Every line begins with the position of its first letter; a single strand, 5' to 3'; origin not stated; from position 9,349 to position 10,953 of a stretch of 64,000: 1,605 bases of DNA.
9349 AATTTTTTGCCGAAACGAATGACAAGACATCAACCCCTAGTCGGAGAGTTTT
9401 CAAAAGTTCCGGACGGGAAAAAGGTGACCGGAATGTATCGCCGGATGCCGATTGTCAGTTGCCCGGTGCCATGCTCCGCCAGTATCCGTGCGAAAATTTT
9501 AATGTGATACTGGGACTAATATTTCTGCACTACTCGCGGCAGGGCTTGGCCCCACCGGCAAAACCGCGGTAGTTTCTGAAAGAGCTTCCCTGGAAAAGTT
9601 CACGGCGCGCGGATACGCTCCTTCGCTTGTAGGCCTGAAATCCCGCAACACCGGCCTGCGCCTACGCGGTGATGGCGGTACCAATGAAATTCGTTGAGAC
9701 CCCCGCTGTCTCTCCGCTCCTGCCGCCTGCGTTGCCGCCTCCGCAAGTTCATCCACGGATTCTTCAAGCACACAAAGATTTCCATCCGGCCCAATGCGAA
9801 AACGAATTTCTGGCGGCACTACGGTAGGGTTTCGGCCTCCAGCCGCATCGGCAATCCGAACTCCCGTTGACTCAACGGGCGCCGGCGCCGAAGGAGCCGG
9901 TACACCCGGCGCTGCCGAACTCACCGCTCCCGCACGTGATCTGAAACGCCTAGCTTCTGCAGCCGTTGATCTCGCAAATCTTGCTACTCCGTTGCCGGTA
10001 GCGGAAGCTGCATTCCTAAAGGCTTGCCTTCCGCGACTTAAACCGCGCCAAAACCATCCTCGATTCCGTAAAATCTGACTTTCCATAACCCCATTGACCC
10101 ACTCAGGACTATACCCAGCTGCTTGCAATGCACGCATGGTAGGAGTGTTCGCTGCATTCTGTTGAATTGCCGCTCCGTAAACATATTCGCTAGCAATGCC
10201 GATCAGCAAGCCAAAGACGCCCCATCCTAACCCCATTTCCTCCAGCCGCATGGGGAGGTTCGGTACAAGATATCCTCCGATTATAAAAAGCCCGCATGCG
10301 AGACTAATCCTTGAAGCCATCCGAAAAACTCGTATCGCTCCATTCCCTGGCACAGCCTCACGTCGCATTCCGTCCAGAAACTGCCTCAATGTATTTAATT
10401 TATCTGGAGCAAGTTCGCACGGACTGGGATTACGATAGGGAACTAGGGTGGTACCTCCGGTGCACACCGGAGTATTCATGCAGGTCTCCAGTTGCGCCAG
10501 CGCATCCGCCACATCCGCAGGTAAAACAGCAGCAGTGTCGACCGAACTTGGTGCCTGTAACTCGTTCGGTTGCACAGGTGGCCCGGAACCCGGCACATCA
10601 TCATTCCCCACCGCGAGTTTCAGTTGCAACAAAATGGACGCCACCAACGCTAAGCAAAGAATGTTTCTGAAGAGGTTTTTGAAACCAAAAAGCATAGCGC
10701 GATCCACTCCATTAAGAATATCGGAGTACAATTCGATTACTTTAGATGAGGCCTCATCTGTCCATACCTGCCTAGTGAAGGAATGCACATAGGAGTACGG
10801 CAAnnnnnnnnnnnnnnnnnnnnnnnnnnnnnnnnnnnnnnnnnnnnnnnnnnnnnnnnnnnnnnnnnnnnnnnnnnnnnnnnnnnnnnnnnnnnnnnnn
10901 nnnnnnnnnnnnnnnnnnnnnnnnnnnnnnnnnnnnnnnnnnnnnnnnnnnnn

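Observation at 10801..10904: Composite palindromic structured element, copy A, directly upstream of the membrane-protein/giant-protein operon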

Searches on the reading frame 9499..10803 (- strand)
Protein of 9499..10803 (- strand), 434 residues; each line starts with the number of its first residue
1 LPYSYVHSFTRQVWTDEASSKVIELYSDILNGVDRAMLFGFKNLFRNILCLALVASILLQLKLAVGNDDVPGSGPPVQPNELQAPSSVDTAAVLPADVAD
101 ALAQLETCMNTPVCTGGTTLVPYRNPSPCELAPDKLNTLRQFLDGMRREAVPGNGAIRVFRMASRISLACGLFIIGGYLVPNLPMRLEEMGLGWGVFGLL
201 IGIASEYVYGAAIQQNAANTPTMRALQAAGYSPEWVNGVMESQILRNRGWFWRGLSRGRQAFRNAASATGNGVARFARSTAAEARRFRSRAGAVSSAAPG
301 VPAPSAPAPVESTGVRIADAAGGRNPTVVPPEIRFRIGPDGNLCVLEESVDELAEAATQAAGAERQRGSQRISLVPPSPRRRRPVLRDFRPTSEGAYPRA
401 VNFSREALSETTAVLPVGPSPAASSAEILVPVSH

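Call 10: search_protein_families(library=pfam, proteins=[window:9499-10803:-])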
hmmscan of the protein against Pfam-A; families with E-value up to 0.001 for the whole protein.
window:9499-10803:- (434 aa): 0 families

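Call 20: find_encoding_contigs(protein=window:9499-10695:-, flank=10000, max_places=10)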
Protein window:9499-10695:- (398 aa): no gene with exactly this product is on record in the collection.

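Call 39: search_protein_families(library=ncbifam, proteins=[window:9499-10695:-], max_evalue=0.01)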
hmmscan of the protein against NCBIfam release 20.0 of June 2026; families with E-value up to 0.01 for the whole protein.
window:9499-10695:- (398 aa): 0 families

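Call 46: find_homologous_proteins(query=window:9499-10695:-, max_evalue=0.001)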
Query window:9499-10695:- (398 aa): 3 proteins with E <= 0.001 among 8000 candidates.
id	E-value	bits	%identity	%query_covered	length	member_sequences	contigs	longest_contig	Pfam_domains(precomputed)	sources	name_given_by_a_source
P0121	1.3e-257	872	100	100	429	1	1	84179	-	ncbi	-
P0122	2.1e-204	697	81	99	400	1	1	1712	-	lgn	-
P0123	1.3e-63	234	42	99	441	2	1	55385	-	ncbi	-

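Call 47: find_encoding_contigs(protein=P0121, flank=10000, max_places=4)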
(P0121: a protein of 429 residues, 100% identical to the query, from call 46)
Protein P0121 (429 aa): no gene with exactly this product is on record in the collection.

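Call 48: find_encoding_contigs(protein=P0122, flank=10000, max_places=4)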
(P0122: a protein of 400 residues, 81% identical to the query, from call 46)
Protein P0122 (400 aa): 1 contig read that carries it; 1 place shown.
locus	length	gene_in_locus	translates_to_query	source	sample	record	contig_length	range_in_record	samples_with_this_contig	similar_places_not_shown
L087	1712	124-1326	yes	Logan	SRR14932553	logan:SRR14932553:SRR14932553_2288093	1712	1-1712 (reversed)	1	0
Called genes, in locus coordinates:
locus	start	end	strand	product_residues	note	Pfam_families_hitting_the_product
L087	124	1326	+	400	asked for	-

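Call 49: find_encoding_contigs(protein=P0123, flank=10000, max_places=4)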
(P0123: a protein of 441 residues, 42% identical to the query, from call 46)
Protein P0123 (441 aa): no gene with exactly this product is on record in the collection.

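Call 66: list_cluster_members(proteins=[P0121, P0123, P0124])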
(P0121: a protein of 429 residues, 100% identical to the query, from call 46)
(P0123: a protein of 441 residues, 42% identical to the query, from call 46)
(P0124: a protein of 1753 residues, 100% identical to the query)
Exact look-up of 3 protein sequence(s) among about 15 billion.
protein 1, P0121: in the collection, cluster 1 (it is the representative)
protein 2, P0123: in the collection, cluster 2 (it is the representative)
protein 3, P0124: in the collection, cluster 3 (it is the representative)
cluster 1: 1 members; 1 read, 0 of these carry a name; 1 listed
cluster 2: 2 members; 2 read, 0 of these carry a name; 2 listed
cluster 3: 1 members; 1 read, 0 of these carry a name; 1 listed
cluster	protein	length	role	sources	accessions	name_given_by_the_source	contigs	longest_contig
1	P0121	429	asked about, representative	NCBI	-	-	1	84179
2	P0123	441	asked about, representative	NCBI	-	-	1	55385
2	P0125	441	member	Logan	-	-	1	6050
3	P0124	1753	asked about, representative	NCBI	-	-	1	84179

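Call 67: find_encoding_contigs(protein=P0125, flank=10000, max_places=4)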
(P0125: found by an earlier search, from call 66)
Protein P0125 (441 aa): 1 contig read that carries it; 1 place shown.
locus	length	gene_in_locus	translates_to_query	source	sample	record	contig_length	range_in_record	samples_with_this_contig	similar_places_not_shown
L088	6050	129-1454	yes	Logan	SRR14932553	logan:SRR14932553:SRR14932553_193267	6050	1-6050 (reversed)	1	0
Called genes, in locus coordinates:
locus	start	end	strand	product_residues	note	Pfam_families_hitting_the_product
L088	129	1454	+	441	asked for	-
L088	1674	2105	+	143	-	-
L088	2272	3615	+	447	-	-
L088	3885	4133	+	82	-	-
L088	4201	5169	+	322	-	PF16881:LIAS_N, PF04055:Radical_SAM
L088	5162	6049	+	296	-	?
